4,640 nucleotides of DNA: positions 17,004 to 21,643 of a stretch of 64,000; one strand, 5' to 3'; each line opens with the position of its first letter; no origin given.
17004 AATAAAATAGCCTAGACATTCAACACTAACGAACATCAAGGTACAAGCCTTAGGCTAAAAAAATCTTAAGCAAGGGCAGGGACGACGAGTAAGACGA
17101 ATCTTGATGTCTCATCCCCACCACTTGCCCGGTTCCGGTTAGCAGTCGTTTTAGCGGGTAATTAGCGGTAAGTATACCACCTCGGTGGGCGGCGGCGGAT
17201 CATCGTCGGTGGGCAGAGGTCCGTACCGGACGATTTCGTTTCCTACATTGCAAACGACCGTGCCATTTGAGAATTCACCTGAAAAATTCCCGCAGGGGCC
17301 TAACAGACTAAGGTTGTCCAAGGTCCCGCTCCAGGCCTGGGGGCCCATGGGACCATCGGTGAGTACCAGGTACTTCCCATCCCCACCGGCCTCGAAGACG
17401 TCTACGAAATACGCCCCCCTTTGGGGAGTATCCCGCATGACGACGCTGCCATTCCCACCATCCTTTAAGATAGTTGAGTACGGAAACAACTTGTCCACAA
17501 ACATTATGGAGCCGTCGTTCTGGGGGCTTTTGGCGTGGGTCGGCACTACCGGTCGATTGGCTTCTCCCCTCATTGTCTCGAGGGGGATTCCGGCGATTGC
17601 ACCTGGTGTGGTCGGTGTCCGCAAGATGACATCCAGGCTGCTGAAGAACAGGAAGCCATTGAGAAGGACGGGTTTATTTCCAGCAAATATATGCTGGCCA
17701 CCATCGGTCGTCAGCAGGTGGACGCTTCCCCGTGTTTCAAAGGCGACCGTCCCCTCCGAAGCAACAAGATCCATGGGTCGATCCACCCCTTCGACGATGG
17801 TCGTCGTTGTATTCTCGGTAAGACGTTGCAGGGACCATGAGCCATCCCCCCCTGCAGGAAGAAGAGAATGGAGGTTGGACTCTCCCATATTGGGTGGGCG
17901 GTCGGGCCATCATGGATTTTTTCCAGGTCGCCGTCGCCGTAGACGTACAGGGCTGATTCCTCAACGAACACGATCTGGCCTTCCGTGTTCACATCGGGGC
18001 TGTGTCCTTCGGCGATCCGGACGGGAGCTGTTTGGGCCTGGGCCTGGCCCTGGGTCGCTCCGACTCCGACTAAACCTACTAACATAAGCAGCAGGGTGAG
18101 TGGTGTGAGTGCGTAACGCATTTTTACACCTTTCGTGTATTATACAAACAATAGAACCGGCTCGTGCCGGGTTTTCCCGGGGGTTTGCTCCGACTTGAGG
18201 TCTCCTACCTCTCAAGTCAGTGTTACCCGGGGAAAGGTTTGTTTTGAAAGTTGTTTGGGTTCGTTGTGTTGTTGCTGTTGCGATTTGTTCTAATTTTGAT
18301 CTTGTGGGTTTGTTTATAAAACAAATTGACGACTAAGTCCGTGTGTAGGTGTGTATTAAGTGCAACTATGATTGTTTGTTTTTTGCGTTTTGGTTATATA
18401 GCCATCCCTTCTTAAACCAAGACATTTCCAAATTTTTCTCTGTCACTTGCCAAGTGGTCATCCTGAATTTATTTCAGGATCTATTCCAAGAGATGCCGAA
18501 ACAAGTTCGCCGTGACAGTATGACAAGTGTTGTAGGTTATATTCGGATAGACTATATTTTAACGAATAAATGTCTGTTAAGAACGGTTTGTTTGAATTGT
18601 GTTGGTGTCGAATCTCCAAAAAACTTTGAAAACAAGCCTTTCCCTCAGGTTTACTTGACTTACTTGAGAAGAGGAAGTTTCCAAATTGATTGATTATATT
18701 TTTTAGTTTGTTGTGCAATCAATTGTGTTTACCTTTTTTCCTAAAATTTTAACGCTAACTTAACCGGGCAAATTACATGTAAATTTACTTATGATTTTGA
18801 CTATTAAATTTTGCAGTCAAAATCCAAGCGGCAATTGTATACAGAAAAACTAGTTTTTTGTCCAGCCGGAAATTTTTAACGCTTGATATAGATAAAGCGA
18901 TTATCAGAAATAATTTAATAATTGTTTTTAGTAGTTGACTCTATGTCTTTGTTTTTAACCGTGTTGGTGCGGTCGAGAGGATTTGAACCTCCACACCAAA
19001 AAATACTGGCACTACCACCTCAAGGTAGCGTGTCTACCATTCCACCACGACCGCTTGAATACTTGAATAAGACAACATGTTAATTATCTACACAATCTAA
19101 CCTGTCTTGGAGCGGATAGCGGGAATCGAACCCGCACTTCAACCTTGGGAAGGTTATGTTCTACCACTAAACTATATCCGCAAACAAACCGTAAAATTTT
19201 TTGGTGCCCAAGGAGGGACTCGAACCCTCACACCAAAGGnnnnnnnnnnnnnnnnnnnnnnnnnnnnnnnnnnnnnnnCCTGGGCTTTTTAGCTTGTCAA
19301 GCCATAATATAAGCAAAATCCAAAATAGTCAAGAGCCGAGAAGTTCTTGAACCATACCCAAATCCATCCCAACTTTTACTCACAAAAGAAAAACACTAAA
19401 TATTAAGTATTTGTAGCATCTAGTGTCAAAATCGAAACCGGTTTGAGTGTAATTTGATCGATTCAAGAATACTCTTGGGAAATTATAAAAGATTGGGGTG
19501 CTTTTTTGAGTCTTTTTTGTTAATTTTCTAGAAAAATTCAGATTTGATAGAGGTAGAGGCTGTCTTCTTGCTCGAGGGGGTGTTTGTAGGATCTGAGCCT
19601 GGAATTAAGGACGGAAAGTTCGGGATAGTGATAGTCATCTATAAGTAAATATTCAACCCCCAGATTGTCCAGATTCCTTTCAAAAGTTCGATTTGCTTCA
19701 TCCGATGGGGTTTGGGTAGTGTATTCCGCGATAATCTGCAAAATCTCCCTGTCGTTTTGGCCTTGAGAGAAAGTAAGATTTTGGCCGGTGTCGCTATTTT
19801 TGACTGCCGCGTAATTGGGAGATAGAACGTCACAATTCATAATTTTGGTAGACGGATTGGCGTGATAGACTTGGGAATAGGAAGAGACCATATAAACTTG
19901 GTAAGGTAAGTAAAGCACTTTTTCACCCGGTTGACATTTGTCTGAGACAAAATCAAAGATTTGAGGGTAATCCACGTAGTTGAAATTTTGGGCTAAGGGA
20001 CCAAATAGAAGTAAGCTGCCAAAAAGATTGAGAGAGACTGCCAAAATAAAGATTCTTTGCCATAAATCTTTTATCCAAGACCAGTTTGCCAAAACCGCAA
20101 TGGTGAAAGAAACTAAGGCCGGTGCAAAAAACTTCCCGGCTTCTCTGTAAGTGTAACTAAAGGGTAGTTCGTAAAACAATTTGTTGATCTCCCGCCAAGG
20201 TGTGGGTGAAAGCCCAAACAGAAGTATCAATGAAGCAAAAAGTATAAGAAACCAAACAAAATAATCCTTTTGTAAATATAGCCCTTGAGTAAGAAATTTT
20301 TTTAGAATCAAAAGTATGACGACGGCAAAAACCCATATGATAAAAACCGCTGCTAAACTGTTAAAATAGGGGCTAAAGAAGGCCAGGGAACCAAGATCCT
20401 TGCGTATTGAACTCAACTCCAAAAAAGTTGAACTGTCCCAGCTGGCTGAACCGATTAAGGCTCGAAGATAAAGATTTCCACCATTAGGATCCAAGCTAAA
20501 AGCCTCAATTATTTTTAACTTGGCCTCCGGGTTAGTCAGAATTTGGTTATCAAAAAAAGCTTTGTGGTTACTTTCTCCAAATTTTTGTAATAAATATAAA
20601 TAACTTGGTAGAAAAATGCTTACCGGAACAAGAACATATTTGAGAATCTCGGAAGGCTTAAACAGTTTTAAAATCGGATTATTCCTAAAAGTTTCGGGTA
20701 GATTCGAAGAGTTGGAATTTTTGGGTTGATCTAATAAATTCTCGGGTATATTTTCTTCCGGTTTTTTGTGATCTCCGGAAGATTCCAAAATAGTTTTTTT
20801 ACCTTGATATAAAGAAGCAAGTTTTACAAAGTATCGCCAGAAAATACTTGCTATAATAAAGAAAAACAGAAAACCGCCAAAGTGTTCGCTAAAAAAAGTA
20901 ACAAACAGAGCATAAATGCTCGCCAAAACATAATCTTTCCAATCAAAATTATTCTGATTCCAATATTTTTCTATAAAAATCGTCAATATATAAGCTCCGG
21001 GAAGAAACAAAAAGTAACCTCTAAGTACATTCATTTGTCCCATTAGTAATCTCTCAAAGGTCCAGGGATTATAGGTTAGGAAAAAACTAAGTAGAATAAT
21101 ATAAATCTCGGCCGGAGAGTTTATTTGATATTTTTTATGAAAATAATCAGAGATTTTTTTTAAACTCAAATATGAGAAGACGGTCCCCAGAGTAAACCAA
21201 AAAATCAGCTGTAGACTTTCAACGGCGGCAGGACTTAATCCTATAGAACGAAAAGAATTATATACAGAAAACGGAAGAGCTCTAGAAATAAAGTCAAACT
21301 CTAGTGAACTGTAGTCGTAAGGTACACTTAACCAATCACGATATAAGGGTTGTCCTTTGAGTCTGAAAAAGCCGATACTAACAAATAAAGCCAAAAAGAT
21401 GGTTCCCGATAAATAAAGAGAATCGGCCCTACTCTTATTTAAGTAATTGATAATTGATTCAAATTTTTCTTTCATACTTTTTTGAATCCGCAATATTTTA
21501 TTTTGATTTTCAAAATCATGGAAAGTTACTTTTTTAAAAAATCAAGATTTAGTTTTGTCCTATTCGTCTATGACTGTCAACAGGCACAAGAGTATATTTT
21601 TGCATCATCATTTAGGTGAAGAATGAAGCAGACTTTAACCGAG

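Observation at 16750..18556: High-GC island encoding a secreted protein, bracketed by an inverted pair of MITE-like elements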

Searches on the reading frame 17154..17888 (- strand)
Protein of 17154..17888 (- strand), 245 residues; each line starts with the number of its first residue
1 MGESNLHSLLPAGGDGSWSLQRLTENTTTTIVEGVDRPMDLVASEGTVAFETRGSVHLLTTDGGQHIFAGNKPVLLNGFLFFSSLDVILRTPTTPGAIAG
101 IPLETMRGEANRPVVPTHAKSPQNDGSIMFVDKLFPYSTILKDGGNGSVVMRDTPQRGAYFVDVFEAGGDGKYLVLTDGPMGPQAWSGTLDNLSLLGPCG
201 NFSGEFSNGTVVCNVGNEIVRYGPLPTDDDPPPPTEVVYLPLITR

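Call 20: search_protein_representatives(protein=window:17154-17888:-)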
Query: 245 residues. Proteins with E-value up to 0.001 (for the whole library): 2; up to 1e-10: 1; up to 1e-30: 1. The best 2 are listed.
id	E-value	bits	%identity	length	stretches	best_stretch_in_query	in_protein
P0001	6.2e-136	468.2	100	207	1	39-245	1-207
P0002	2.7e-04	36.9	31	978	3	24-70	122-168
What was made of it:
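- No donor homologue exists (call 20).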

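Call 40: list_cluster_members(proteins=[P0003, window:17154-17888:-, window:17714-18121:-, P0001, window:19541-21493:-, window:30496-33789:-])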
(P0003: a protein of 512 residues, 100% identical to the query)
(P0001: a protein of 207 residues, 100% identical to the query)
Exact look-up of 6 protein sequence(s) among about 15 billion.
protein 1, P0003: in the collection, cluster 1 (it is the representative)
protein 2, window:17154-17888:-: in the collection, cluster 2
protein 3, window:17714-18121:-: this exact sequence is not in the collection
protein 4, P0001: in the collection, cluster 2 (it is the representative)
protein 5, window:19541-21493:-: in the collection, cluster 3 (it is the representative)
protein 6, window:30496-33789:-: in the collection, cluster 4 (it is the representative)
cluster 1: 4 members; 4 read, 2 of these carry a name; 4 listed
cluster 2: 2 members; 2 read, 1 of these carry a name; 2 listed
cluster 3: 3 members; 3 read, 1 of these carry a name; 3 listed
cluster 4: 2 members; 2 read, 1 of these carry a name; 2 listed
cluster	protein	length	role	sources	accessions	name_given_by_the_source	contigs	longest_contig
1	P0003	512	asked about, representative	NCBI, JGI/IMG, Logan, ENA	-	hypothetical protein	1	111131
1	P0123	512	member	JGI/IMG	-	ABC-type lipoprotein release transport system permease subunit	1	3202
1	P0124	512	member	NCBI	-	-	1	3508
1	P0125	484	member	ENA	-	-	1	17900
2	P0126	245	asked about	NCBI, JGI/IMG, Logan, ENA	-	hypothetical protein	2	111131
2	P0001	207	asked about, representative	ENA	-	-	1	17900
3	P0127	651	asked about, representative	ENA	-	-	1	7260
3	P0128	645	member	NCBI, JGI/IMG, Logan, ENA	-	hypothetical protein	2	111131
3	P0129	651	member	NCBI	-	-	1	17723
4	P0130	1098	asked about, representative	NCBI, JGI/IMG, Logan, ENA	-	membrane peptidoglycan carboxypeptidase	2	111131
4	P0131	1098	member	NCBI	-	-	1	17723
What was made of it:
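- On Horizontally acquired genomic islet: No island protein variant exists in the 90% cluster (call 40), but a 1.8-kb off-GC contig would probably not be binned.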

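Call 52: find_encoding_contigs(protein=window:17154-17888:-, flank=10000, max_places=10)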
Protein window:17154-17888:- (245 aa): 4 contigs read that carry it; 4 places shown.
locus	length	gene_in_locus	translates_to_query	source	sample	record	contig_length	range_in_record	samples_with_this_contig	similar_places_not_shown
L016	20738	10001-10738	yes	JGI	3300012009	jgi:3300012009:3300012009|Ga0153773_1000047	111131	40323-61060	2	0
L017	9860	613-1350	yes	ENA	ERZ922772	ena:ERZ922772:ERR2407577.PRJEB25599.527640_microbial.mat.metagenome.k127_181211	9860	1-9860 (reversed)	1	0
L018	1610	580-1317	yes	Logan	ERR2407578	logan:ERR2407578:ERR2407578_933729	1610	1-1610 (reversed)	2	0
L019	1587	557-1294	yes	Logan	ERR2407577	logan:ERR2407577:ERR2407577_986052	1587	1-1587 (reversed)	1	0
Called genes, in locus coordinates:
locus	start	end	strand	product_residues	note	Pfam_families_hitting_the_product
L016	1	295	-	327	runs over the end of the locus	PF01073:3Beta_HSD, PF01370:Epimerase, PF02719:Polysacc_synt_2, PF04321:RmlD_sub_bind, PF13460:NAD_binding_10 (weak), PF16363:GDP_Man_Dehyd, PF07993:NAD_binding_4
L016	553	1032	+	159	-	PF00583:Acetyltransf_1, PF13673:Acetyltransf_10, PF13508:Acetyltransf_7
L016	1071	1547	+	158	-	PF01878:EVE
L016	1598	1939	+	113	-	-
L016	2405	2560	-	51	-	-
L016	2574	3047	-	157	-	-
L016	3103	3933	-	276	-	PF00535:Glycos_transf_2, PF10111:Glyco_tranf_2_2, PF13641:Glyco_tranf_2_3 (weak)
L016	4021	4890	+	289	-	PF01408:GFO_IDH_MocA, PF03807:F420_oxidored (weak)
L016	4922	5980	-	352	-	PF01370:Epimerase, PF04321:RmlD_sub_bind, PF16363:GDP_Man_Dehyd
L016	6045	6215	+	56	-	-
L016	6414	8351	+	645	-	-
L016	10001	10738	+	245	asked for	-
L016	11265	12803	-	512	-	PF02687:FtsX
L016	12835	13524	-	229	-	PF03193:RsgA_GTPase (weak), PF02463:SMC_N (faint), PF09818:ABC_ATPase (faint), PF00005:ABC_tran, PF13304:AAA_21 (faint)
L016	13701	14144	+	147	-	-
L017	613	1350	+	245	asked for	-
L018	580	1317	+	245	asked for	-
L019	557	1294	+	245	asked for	-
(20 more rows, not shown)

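Call 84: find_related_loci(query=window:17154-17888:-, collection=viral_contigs, flank=5000)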
Query window:17154-17888:- (245 aa) in viral_contigs; peptide patterns used: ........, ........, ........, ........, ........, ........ (x = any residue, [..] = any of these).
6 stretches matched a pattern, but none encodes a relative of the query by tblastn (E <= 1e-3).
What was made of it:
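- Tried and rejected: Viral contigs gave nothing (call 84).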

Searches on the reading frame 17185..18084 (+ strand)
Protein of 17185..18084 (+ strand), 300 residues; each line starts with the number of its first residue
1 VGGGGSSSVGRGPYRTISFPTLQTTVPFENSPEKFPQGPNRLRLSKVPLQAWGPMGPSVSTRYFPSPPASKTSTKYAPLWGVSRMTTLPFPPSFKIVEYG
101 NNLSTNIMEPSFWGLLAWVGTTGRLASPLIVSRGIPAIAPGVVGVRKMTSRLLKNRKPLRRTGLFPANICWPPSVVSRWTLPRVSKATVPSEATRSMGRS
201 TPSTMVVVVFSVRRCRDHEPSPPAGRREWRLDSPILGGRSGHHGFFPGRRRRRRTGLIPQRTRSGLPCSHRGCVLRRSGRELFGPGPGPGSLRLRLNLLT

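Call 58: search_protein_families(library=pfam, proteins=[window:17185-18084:+], max_evalue=1)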
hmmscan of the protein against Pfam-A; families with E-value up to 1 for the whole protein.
window:17185-18084:+ (300 aa): 0 families

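Call 85: find_homologous_proteins(query=window:17185-18084:+, max_evalue=0.01)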
Query window:17185-18084:+: 3798 candidates shared short words with the query, none scored E <= 0.01.

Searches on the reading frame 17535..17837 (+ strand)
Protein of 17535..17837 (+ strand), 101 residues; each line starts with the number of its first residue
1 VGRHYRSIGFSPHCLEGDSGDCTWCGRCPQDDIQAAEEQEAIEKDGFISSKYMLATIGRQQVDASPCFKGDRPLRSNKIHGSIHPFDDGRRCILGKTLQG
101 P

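Call 58: search_protein_families(library=pfam, proteins=[window:17535-17837:+], max_evalue=1)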
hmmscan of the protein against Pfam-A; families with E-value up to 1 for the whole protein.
window:17535-17837:+ (101 aa): 1 family
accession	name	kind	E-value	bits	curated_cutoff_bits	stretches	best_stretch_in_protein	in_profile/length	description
PF20360.3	DUF6655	-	0.22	11.1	27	1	40-69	50-78/259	Family of unknown function (DUF6655)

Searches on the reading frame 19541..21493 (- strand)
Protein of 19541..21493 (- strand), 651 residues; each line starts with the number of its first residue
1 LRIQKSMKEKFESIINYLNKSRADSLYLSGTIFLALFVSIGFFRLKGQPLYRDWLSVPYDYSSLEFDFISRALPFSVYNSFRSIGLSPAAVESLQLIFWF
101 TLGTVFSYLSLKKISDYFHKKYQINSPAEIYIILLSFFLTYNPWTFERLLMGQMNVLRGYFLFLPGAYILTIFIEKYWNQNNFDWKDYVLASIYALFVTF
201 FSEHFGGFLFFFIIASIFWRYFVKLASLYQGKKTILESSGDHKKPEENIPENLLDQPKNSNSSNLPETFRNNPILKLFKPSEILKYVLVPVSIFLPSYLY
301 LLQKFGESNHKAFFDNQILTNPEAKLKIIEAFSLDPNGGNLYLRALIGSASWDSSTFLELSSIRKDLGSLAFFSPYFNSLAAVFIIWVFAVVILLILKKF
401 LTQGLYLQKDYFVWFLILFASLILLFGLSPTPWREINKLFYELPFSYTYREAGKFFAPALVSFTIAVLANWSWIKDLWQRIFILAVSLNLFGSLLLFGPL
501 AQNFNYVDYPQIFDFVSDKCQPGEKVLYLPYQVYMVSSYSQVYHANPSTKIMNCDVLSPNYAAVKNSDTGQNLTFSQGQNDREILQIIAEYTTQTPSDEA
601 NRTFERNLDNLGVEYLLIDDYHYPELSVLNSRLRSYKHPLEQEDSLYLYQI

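Call 50: find_encoding_contigs(protein=window:19541-21493:-, flank=10000, max_places=10)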
Protein window:19541-21493:- (651 aa): 1 contig read that carries it; 1 place shown.
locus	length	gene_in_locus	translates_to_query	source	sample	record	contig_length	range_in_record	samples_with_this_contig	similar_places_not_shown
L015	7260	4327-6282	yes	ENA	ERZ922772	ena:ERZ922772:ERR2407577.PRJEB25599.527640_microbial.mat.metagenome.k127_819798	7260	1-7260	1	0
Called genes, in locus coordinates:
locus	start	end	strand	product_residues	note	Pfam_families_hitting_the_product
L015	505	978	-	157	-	-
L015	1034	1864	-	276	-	PF00535:Glycos_transf_2, PF10111:Glyco_tranf_2_2, PF13641:Glyco_tranf_2_3 (weak)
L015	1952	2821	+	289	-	PF01408:GFO_IDH_MocA, PF03807:F420_oxidored (weak)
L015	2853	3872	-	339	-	PF01370:Epimerase, PF04321:RmlD_sub_bind, PF16363:GDP_Man_Dehyd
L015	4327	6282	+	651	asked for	-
